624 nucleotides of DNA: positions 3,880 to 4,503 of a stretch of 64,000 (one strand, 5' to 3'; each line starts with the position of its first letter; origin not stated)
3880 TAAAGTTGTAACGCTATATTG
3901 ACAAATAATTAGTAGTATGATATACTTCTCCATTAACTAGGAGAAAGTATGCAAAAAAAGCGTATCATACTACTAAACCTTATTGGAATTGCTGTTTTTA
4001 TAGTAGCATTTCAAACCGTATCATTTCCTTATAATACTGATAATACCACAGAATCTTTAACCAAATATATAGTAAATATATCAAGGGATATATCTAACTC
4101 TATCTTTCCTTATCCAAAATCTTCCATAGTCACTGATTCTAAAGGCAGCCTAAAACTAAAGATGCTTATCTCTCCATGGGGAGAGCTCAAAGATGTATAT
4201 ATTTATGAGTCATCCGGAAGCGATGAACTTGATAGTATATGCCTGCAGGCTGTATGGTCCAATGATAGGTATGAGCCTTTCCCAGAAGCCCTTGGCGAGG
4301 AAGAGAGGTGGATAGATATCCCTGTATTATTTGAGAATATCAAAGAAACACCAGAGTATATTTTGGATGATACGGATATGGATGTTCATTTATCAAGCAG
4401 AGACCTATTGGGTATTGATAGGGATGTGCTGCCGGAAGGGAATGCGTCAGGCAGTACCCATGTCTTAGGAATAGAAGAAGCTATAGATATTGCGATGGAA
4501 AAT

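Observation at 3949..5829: TolC-family outer-membrane channel with an N-terminal TonB-C-like domain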

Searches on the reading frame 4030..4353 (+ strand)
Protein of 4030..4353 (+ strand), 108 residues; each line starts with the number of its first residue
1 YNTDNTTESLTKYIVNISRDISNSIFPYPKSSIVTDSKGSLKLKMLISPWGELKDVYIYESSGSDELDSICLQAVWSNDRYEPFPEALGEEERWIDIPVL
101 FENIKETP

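Call 14: search_solved_structures(query=A3, max_evalue=10, show_alignments=3)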
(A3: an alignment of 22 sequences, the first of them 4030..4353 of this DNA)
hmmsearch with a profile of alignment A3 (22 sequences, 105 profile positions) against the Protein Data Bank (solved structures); distinct sequences matched with E-value up to 10: 6.
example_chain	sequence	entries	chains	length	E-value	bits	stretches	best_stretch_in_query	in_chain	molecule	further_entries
9ddz_A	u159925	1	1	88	7.4e-05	26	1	28-73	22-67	Protein TonB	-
9dc4_T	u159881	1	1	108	0.00012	25.3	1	28-73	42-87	Protein TonB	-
5lw8_A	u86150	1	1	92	0.0047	20.2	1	11-97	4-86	Protein TonB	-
6sly_A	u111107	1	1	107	0.0058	20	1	10-97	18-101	Protein TonB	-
6s3w_A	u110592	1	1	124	0.11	15.8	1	38-78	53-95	Cell envelope integrity/translocation protein TolA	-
1lr0_A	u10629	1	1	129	0.12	15.7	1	38-78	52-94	TolA protein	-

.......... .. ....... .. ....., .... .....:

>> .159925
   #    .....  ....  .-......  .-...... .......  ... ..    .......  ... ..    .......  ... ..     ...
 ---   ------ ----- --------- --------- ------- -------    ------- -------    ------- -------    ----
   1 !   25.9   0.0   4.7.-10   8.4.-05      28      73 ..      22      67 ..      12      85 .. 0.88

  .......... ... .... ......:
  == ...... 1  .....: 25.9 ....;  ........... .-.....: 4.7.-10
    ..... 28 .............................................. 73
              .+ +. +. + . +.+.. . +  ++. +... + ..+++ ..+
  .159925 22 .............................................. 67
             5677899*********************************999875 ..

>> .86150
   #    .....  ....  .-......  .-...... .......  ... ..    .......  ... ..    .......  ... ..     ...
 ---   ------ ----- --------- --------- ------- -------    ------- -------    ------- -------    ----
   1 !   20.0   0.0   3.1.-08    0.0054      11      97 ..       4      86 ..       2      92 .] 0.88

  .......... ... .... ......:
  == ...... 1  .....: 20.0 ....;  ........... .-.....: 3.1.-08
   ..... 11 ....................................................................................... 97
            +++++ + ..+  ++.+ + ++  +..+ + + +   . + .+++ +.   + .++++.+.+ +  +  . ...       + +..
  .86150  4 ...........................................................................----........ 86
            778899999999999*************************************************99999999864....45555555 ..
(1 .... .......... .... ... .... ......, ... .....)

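Call 23: search_protein_representatives(alignment_id=A3)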
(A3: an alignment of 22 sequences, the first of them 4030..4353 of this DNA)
Query: 22 sequences, 105 profile positions. Proteins with E-value up to 0.001 (for the whole library): 1451; up to 1e-10: 76; up to 1e-30: 5. The best 150 are listed.
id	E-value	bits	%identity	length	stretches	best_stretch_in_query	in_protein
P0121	3.1e-47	175.1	-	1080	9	20-102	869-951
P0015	4.8e-45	168.1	-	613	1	1-103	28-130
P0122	4.3e-44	165.0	-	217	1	4-104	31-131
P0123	7.2e-43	161.1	-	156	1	4-102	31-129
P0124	6.2e-35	135.6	-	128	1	2-84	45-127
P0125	1.0e-28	115.6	-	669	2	9-99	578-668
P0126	1.5e-28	115.1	-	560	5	5-101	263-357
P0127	1.3e-27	112.1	-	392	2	7-99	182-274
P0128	6.3e-22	93.8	-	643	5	34-102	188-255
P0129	1.4e-21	92.6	-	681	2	4-102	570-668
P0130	7.6e-21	90.3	-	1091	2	10-103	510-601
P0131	6.0e-20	87.4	-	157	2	10-99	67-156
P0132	6.1e-19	84.2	-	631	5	4-85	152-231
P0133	1.7e-18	82.8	-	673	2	10-99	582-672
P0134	4.6e-18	81.4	-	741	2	4-100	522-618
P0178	2.0e-11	60.1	-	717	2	9-100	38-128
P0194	8.8e-11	58.0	-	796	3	5-100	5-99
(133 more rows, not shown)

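Call 25: search_protein_families(library=pfam, proteins=[P0121, P0125, P0126, P0127, P0128, P0129, P0130, P0178, P0194, P0134], max_evalue=0.001)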
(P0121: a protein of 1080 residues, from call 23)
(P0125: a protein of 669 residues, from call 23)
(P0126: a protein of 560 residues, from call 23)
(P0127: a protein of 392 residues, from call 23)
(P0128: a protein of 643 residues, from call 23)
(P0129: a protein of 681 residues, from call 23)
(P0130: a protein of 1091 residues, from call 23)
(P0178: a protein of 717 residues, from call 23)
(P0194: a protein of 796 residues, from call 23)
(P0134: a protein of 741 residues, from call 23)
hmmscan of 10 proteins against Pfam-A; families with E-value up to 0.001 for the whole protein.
P0121 (1080 aa): 2 families
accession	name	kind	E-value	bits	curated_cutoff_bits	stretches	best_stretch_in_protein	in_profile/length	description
PF03544.19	TonB_C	-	1.1e-136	446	24.6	7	871-949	2-79/79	Gram-negative bacterial TonB protein C-terminal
PF13103.11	TonB_2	-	4.4e-35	120.1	22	1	654-708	26-81/85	TonB C terminal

P0125 (669 aa): 4 families
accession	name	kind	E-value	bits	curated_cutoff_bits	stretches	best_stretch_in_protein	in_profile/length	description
PF00263.26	Secretin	-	6e-36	124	27.5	1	257-430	1-168/169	Bacterial type II and III secretion system protein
PF03544.19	TonB_C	-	4.2e-30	104.5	24.6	2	476-552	3-78/79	Gram-negative bacterial TonB protein C-terminal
PF13629.12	T2SS-T3SS_pil_N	-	2.7e-17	62.6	23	1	42-108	2-71/72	Pilus formation protein N terminal region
PF13103.11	TonB_2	-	7.2e-16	58.5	22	2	463-540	3-76/85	TonB C terminal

P0126 (560 aa): 3 families
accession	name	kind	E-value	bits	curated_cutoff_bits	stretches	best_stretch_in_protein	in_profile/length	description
PF03544.19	TonB_C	-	4e-85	280.8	24.6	5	397-470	5-79/79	Gram-negative bacterial TonB protein C-terminal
PF13103.11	TonB_2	-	1.7e-48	163.1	22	5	267-345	2-77/85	TonB C terminal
PF06519.16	TolA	-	6.8e-14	52.3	25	0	262-342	9-83/96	TolA C-terminal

P0127 (392 aa): 3 families
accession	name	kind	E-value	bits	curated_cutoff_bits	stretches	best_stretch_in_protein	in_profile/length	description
PF00263.26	Secretin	-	1e-32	113.5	27.5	1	1-154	16-168/169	Bacterial type II and III secretion system protein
PF03544.19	TonB_C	-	2.4e-29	102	24.6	2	200-274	5-78/79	Gram-negative bacterial TonB protein C-terminal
PF13103.11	TonB_2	-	1.5e-16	60.8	22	2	185-261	3-75/85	TonB C terminal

P0128 (643 aa): 2 families
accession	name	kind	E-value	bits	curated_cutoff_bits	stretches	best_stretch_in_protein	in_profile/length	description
PF03544.19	TonB_C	-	5.8e-103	337.9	24.6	5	177-253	3-79/79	Gram-negative bacterial TonB protein C-terminal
PF13103.11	TonB_2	-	3.9e-16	59.4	22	0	190-236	26-72/85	TonB C terminal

P0129 (681 aa): 4 families
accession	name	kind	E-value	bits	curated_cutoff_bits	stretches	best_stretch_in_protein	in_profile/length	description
PF00263.26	Secretin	-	2.8e-39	134.9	27.5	1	229-395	4-168/169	Bacterial type II and III secretion system protein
PF03544.19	TonB_C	-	9.4e-34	116.2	24.6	2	473-549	3-78/79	Gram-negative bacterial TonB protein C-terminal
PF13103.11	TonB_2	-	3.2e-14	53.3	22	1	460-536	3-75/85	TonB C terminal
PF13629.12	T2SS-T3SS_pil_N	-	7e-11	42.1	23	1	30-94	5-71/72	Pilus formation protein N terminal region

P0130 (1091 aa): 4 families
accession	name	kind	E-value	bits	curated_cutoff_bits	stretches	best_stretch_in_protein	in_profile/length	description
PF00263.26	Secretin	-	5.8e-42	143.6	27.5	1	273-429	2-168/169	Bacterial type II and III secretion system protein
PF03544.19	TonB_C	-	1.6e-22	80.2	24.6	2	533-597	15-78/79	Gram-negative bacterial TonB protein C-terminal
PF13629.12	T2SS-T3SS_pil_N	-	3.4e-19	68.7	23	1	65-130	3-71/72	Pilus formation protein N terminal region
PF13103.11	TonB_2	-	4.4e-17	62.4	22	2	510-588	3-79/85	TonB C terminal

P0178 (717 aa): 3 families
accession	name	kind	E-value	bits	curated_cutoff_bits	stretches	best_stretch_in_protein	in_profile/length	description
PF02321.23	OEP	-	2.6e-30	106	22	2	281-460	3-187/187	Outer membrane efflux protein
PF03544.19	TonB_C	-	4.7e-26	91.5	24.6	2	54-127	5-78/79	Gram-negative bacterial TonB protein C-terminal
PF13103.11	TonB_2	-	2.5e-17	63.2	22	2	178-240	22-83/85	TonB C terminal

P0194 (796 aa): 3 families
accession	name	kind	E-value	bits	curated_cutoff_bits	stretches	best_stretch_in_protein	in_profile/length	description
PF02321.23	OEP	-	1.6e-41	142.6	22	2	365-546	1-187/187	Outer membrane efflux protein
PF03544.19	TonB_C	-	2.9e-37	127.4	24.6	3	122-197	4-79/79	Gram-negative bacterial TonB protein C-terminal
PF13103.11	TonB_2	-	1.2e-32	112.3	22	3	10-91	3-81/85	TonB C terminal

P0134 (741 aa): 4 families
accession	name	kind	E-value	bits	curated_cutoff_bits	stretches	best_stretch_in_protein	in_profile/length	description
PF00263.26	Secretin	-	1.3e-43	148.9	27.5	1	298-459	1-169/169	Bacterial type II and III secretion system protein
PF03544.19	TonB_C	-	5.7e-36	123.3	24.6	2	660-737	3-79/79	Gram-negative bacterial TonB protein C-terminal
PF13629.12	T2SS-T3SS_pil_N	-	1.3e-12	47.7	23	1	104-167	5-71/72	Pilus formation protein N terminal region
PF13103.11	TonB_2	-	3.1e-11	43.7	22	1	648-730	4-84/85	TonB C terminal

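Call 27: list_cluster_members(proteins=[P0178, P0194, P0121, P0125, P0129, P0130, P0134, P0126, P0128, P0015])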
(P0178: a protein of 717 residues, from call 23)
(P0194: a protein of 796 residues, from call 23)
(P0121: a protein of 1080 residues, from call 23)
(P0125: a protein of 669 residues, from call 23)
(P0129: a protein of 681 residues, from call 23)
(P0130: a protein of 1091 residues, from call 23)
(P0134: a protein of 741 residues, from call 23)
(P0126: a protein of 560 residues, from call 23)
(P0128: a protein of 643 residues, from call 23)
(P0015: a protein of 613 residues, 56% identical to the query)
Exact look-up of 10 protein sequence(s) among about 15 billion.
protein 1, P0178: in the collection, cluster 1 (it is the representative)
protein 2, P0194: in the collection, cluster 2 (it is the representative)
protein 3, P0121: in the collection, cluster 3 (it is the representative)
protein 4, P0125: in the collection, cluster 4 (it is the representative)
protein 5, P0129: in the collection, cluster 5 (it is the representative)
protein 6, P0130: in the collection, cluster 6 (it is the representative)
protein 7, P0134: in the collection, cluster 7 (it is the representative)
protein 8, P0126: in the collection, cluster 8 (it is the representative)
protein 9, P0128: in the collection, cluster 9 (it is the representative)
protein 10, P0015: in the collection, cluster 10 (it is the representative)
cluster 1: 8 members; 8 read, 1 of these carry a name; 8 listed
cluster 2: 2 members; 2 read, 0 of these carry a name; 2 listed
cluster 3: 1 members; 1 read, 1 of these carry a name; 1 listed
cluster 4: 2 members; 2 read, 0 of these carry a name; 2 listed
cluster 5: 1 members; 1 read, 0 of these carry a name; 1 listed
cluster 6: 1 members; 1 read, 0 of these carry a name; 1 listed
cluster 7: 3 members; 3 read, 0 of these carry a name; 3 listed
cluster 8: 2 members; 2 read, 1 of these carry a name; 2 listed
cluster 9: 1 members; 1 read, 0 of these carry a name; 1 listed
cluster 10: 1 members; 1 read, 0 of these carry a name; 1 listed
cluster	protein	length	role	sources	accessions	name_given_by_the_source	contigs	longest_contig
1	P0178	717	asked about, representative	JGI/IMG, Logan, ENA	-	-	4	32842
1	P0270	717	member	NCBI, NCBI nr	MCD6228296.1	MAG: TonB family protein [Candidatus Omnitrophica bacterium] | TonB family protein [Candidatus Omnitrophota bacterium]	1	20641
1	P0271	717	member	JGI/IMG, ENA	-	-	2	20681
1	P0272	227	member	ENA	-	-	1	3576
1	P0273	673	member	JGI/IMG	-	-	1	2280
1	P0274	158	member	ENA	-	-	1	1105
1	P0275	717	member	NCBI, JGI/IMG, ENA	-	-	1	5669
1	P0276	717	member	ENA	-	-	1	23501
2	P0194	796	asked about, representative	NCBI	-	-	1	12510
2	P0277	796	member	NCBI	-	-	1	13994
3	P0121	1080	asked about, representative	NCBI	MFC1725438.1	TonB family protein [candidate division KSB1 bacterium]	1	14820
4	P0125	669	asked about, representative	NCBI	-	-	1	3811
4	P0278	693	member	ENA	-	-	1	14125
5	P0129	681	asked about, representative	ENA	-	-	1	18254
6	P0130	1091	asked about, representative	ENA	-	-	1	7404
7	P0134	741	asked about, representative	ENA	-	-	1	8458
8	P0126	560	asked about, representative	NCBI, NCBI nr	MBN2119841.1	MAG: TonB family protein, partial [Candidatus Omnitrophica bacterium] | TonB family protein [Candidatus Omnitrophota bacterium]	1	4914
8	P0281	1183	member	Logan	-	-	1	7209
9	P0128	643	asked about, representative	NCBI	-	-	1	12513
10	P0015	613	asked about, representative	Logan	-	-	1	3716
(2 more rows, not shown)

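Call 30: predict_structure(alignment_id=A3)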
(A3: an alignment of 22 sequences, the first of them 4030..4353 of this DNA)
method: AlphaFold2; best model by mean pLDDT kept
length: 108 residues; sequences in the alignment: 22
mean_pLDDT: 84.7   pTM: 0.73
mean pLDDT of the five models: 84.7, 83.8, 83.1, 80.2, 78.9
residues with pLDDT >= 90: 58; 70-90: 38; 50-70: 6; < 50: 6
segments of 3 or more residues with pLDDT < 50: 105-108
pLDDT, mean of each block of 10 residues (from residue 1): 69 92 82 79 94 95 91 90 88 92 54
secondary structure, 60 per line:
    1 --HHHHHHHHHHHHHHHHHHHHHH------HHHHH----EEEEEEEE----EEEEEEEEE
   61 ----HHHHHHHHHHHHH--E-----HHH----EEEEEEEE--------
elements in order: H3-24 H31-35 E40-47 E52-60 H65-77 E93-100

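Call 34: fold_search(model_id=the predicted structure, library=pdb)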
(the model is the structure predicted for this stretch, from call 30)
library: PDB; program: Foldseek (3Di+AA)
matches with E <= 10: 322; with E <= 0.001: 4
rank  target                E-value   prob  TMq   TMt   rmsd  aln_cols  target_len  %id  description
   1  9dc4_T                1.0e-04  1.00  0.52  0.63   2.7        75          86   31  Transferrin Binding Protein A in complex with transferrin binding protein B, transferrin and globular domain of TonB (released 2026-03-04)
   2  5lw8_MODEL_1_A        1.8e-04  1.00  0.65  0.74   3.1        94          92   23  NMR solution structure of Helicobacter pylori TonB-CTD (residues 194-285) (released 2016-10-19)
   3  6sly_MODEL_1_A        2.2e-04  1.00  0.62  0.63   4.0       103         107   23  NMR solution structure of Helicobacter pylori TonB-CTD (residues 179-285) (released 2020-03-25)
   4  2m2k_MODEL_1_A        6.9e-04  1.00  0.54  0.47   5.0        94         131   19  The structure of HasB CTD (released 2013-04-10)
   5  1lr0                  1.0e-03  1.00  0.68  0.59   3.6       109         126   18  Pseudomonas aeruginosa TolA Domain III, Seleno-methionine Derivative (released 2002-05-29)
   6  9ddz                  1.3e-03  1.00  0.52  0.65   2.6        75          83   31  Crystal Structure of Neisseria meningitidis TonB C-terminus domain (globular domain) (released 2026-03-04)
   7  3qdr_A                3.5e-03  1.00  0.65  0.74   3.3        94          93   16  Structural characterization of the interaction of colicin A, colicin N, and TolB with the TolAIII translocon (released 2012-01-25)
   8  3qdp                  4.6e-03  1.00  0.54  0.65   3.8        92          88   16  Structural characterization of the interaction of colicin A, colicin N, and TolB with TolAIII translocon (released 2012-01-25)
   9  4g7x_B                5.0e-03  1.00  0.67  0.71   2.8       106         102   15  Crystal structure of a complex between the CTXphi pIII N-terminal domain and the Vibrio cholerae TolA C-terminal domai (released 2012-08-29)
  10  6s3w_MODEL_1_A        5.0e-03  0.99  0.49  0.44   4.1        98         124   20  Solution NMR Structure of TolAIII Bound to a Peptide Derived from the N-terminus of TolB (released 2020-03-25)
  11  2x9a_B                6.1e-03  0.99  0.51  0.58   4.3        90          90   19  crystal structure of g3p from phage IF1 in complex with its coreceptor, the C-terminal domain of TolA (released 2010-12-01)
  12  1u07_A                2.1e-02  0.96  0.37  0.43   3.5        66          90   21  Crystal Structure of the 92-residue C-term. part of TonB with significant structural changes compared to shorter fragm (released 2004-11-30)
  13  2gsk_B                2.7e-02  0.99  0.45  0.58   2.1        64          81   23  Structure of the BtuB:TonB Complex (released 2006-06-13)
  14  6fip_MODEL_1_A        4.4e-02  0.95  0.48  0.52   4.7        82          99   22  Solution NMR structure of Pseudomonas aeruginosa TonB CTD (released 2018-08-29)
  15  1s62_MODEL_1_A        4.4e-02  0.84  0.45  0.47   4.4        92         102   16  Solution structure of the Escherichia coli TolA C-terminal domain (released 2005-02-15)
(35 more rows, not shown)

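Call 39: find_encoding_contigs(protein=P0178, flank=10000, max_places=2)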
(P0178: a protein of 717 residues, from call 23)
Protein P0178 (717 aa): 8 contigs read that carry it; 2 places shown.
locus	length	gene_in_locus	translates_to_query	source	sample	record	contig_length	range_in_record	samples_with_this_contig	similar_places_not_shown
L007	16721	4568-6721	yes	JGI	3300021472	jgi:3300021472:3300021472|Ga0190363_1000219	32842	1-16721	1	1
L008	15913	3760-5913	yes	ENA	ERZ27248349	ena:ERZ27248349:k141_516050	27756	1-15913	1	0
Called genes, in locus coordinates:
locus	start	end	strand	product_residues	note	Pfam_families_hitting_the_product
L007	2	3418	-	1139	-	?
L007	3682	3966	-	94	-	-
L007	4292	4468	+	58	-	-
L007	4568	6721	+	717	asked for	PF13103:TonB_2 (weak), PF03544:TonB_C, PF13103:TonB_2, PF03544:TonB_C, PF02321:OEP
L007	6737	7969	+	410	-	PF25917:BSH_RND, PF25919:BSH_CusB (weak), PF25973:BSH_CzcB, PF25984:BSH_YknX (faint), PF25954:Beta-barrel_RND_2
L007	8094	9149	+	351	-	PF25174:Beta-prop_THOC3, PF24805:EIF3I, PF23389:Beta-prop_WDR19_1st, PF23414:Beta-prop_EML_2, PF24807:WD40_CDC20-Fz, PF25172:Beta-prop_WDR3_2nd, PF25171:Beta-prop_WDR36-Utp21_1st, PF25168:Beta-prop_WDR36-Utp21_2nd, +35 more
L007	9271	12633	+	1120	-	PF00873:ACR_tran, PF03176:MMPL (faint), PF08279:HTH_11 (faint), PF02355:SecD_SecF_C (weak), PF13412:HTH_24 (weak)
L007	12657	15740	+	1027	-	PF00873:ACR_tran, PF02355:SecD_SecF_C (weak)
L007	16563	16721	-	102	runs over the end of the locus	PF02371:Transposase_20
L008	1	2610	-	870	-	?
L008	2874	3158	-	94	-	-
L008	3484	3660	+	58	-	-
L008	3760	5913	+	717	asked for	PF13103:TonB_2 (weak), PF03544:TonB_C, PF13103:TonB_2, PF03544:TonB_C, PF02321:OEP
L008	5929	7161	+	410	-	PF25917:BSH_RND, PF25919:BSH_CusB (weak), PF25973:BSH_CzcB, PF25984:BSH_YknX (faint), PF25954:Beta-barrel_RND_2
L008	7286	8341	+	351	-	PF25174:Beta-prop_THOC3, PF24805:EIF3I, PF23389:Beta-prop_WDR19_1st, PF23414:Beta-prop_EML_2, PF24807:WD40_CDC20-Fz, PF25172:Beta-prop_WDR3_2nd, PF25171:Beta-prop_WDR36-Utp21_1st, PF25168:Beta-prop_WDR36-Utp21_2nd, +35 more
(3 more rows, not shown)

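Call 45: search_protein_families(library=pfam, proteins=[P0281, P0128], max_evalue=0.01)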
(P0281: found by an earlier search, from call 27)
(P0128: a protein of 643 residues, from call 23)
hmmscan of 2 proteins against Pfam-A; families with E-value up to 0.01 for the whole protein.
P0281 (1183 aa): 4 families
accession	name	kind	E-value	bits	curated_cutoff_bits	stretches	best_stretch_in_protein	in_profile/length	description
PF03544.19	TonB_C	-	1.5e-104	343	24.6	6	397-470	5-79/79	Gram-negative bacterial TonB protein C-terminal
PF13103.11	TonB_2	-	1.4e-57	192.2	22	6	267-345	2-77/85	TonB C terminal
PF02321.23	OEP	-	1.6e-33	116.5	22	2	755-905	1-156/187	Outer membrane efflux protein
PF06519.16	TolA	-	2.1e-13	50.7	25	0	262-341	9-82/96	TolA C-terminal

P0128 (643 aa): 4 families
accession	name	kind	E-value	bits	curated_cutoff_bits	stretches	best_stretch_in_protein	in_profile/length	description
PF03544.19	TonB_C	-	5.8e-103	337.9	24.6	5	177-253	3-79/79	Gram-negative bacterial TonB protein C-terminal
PF13103.11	TonB_2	-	3.9e-16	59.4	22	0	190-236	26-72/85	TonB C terminal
PF23048.1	SH3-A_UBE2O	-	0.0018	19.4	24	0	527-561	52-85/95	UBE2O, N-terminal SH3-A domain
PF11576.14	HcgB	-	0.0068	16.6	25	0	445-471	103-129/153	FeGP cofactor biosynthesis protein HcgB, guanylyltransferase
